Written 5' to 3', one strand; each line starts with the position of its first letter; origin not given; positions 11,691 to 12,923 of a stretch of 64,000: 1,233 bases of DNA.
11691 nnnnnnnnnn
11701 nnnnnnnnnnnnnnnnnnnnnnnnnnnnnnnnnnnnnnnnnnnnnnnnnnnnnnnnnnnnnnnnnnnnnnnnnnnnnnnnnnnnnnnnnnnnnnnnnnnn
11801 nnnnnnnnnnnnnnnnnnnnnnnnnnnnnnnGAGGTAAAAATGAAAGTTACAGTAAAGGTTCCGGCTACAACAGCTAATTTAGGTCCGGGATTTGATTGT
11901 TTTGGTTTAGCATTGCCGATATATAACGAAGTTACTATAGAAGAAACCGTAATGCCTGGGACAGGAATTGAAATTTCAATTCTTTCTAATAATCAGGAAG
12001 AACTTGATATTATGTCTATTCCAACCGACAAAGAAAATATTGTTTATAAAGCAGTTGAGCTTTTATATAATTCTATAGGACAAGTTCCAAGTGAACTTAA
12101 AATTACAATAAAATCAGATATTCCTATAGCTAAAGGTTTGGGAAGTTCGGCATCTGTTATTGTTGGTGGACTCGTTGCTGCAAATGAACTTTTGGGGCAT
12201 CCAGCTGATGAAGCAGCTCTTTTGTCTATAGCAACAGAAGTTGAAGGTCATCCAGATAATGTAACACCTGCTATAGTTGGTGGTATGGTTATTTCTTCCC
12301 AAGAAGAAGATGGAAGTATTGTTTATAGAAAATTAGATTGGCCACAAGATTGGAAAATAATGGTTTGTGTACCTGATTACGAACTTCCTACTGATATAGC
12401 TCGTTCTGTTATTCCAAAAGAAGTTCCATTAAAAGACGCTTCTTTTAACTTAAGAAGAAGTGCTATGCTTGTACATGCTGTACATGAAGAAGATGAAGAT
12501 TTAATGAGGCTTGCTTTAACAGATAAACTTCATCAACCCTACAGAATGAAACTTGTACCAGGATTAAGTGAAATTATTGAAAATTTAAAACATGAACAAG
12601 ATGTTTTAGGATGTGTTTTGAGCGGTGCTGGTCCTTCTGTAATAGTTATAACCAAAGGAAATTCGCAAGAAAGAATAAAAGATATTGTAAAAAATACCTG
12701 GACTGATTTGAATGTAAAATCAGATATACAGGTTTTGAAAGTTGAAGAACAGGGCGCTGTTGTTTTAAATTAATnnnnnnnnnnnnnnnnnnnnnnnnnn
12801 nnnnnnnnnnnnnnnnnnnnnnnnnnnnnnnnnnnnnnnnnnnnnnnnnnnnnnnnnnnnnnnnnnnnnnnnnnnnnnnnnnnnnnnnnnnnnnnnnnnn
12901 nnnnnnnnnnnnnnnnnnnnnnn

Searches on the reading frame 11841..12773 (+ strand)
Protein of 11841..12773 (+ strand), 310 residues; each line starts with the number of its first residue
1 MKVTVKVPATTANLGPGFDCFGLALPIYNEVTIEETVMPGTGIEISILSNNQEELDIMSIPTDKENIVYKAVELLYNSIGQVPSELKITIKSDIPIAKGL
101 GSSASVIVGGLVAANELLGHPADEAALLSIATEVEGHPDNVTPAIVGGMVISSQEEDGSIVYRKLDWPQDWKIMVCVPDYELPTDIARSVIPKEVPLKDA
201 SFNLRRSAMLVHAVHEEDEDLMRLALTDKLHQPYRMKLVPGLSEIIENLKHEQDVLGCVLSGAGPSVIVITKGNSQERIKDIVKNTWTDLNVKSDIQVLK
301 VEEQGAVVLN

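Call 34: search_protein_families(library=pfam, proteins=[window:11841-12773:+])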
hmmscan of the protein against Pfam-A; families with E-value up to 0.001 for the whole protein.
window:11841-12773:+ (310 aa): 2 families
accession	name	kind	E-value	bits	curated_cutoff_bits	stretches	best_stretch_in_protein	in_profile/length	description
PF00288.32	GHMP_kinases_N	-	7.3e-20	71.4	22.3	1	66-148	1-87/87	GHMP kinases N terminal domain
PF08544.19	GHMP_kinases_C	-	4.8e-10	40.1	21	1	211-287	2-83/85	GHMP kinases C terminal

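Call 49: search_protein_families(library=ncbifam, proteins=[window:11841-12773:+], max_evalue=1)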
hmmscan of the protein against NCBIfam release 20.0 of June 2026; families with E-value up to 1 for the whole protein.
window:11841-12773:+ (310 aa): 19 families
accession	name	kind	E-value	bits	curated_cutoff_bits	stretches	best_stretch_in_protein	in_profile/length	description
TIGR00191.1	thrB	equivalog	9.4e-88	294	168.25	1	3-309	1-302/304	homoserine kinase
NF002288.1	PRK01212.1-4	equivalog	3.6e-66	223.3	194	1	4-307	1-302/303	homoserine kinase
NF002870.0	PRK03188.1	equivalog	1.5e-18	66.5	286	1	24-276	42-275/310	4-(cytidine 5'-diphospho)-2-C-methyl-D-erythritol kinase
NF011205.0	PRK14611.1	equivalog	1.1e-12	48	364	1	57-288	50-268/275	4-(cytidine 5'-diphospho)-2-C-methyl-D-erythritol kinase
TIGR00549.1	mevalon_kin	equivalog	3.2e-12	46.5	163.05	1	48-135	42-130/276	mevalonate kinase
NF003006.0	PRK03817.1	equivalog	8.1e-10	38.2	443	2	67-138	68-140/352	galactokinase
TIGR01920.1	Shik_kin_archae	equivalog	1.1e-09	38.1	126.85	2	57-181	42-170/266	shikimate kinase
TIGR00154.1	ispE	equivalog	3.2e-09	36.8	138.7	1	39-292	37-280/294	4-(cytidine 5'-diphospho)-2-C-methyl-D-erythritol kinase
NF003036.0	PRK03926.1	equivalog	1e-08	34.6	403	1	31-137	23-131/302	mevalonate kinase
NF011202.0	PRK14608.1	equivalog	2.6e-07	30.2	204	1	60-134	68-142/294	4-(cytidine 5'-diphospho)-2-C-methyl-D-erythritol kinase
TIGR00131.1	gal_kin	equivalog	1.7e-05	23.9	226.65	1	66-234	91-253/388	galactokinase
NF003216.0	PRK04181.1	equivalog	3.4e-05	23.8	191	1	45-134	39-135/257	4-(cytidine 5'-diphospho)-2-C-methyl-D-erythritol kinase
NF040725.1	panto_kin_Meth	equivalog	0.00035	19.6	380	1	42-150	41-154/286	pantoate kinase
NF004568.0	PRK05905.1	equivalog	0.00048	19.9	321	1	65-106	69-110/261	4-(cytidine 5'-diphospho)-2-C-methyl-D-erythritol kinase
NF003705.0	PRK05322.1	equivalog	0.00048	19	385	1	72-150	99-177/388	galactokinase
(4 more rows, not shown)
